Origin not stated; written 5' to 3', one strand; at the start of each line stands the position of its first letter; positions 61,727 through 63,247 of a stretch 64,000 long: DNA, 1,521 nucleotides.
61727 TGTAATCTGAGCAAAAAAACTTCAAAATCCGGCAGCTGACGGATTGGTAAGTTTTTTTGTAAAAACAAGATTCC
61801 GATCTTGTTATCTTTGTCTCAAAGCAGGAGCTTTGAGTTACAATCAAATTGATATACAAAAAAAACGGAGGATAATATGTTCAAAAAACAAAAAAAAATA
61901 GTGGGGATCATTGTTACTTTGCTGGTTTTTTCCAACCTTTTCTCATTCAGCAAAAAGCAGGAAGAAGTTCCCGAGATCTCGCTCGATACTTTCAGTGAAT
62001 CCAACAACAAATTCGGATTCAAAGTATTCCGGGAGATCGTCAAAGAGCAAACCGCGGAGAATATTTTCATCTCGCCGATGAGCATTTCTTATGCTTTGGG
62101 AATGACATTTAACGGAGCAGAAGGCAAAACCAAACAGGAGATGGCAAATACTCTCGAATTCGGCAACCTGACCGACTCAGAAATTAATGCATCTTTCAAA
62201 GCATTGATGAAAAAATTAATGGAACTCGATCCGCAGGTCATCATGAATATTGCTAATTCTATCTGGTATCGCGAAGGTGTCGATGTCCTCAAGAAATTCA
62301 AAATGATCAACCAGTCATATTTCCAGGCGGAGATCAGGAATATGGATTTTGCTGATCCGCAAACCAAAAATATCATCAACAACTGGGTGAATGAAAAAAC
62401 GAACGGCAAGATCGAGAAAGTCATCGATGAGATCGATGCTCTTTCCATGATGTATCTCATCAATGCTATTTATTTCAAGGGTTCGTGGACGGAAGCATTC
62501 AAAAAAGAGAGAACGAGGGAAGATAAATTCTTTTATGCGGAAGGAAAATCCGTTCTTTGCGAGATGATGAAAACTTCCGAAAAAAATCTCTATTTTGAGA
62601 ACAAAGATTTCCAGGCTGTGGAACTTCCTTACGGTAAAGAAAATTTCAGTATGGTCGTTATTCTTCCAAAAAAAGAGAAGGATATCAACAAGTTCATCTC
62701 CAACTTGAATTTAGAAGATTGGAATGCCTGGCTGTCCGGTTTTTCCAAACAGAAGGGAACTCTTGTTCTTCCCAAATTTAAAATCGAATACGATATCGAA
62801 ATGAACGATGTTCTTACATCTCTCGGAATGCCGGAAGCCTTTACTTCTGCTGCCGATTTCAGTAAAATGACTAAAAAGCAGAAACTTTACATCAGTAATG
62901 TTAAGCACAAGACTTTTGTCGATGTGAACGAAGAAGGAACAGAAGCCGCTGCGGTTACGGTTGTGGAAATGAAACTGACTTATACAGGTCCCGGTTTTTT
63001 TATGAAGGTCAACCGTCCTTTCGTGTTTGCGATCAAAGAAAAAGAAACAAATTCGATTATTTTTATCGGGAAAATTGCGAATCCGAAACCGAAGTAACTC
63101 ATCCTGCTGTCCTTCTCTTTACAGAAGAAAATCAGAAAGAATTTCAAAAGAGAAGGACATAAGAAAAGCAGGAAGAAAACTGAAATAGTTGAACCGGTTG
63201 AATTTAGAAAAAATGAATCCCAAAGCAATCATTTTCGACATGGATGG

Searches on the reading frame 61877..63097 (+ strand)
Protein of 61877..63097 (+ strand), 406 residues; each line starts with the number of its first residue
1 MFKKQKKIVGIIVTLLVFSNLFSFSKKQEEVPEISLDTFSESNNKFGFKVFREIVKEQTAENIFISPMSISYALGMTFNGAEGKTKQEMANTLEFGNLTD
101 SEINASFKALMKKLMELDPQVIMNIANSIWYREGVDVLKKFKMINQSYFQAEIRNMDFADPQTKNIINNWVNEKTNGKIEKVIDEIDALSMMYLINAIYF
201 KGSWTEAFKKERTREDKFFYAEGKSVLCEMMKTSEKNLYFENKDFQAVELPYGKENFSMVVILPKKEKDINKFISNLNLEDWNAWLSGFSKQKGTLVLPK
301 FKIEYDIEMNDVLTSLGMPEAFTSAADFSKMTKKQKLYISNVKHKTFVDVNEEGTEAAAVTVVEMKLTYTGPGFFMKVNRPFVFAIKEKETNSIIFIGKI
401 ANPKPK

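Call 61: find_encoding_contigs(protein=window:61877-63097:+, flank=10000, max_places=3)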
Protein window:61877-63097:+ (406 aa): 11 contigs read that carry it; 3 places shown.
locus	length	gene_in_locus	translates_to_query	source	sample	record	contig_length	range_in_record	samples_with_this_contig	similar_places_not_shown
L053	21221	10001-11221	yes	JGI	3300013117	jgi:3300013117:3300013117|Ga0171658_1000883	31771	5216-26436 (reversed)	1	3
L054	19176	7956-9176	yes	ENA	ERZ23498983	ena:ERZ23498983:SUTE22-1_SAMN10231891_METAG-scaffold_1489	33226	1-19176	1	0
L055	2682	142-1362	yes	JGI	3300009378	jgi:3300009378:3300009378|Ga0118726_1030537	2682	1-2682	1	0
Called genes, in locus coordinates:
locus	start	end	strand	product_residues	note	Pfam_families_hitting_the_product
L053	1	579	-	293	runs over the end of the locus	PF00701:DHDPS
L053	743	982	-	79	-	-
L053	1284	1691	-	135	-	-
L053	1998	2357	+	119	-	PF04237:YjbR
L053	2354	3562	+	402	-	PF06224:AlkZ-like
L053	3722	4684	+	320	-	PF16868:NMT1_3, PF09084:NMT1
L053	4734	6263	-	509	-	PF13620:CarboxypepD_reg, PF13715:CarbopepD_reg_2 (weak)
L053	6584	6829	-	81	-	PF21748:UPF0150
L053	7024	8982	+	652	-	PF06808:DctM, PF11874:DUF3394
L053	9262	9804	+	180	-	PF26273:Gly_zipper (weak)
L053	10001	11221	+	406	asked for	PF00079:Serpin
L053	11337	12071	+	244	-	PF00702:Hydrolase, PF13419:HAD_2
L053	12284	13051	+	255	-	PF01987:AIM24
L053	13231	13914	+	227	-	PF00117:GATase, PF01174:SNO (faint), PF07722:Peptidase_C26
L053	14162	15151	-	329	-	PF00149:Metallophos, PF12850:Metallophos_2 (weak)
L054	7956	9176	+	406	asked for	PF00079:Serpin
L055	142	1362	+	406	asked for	PF00079:Serpin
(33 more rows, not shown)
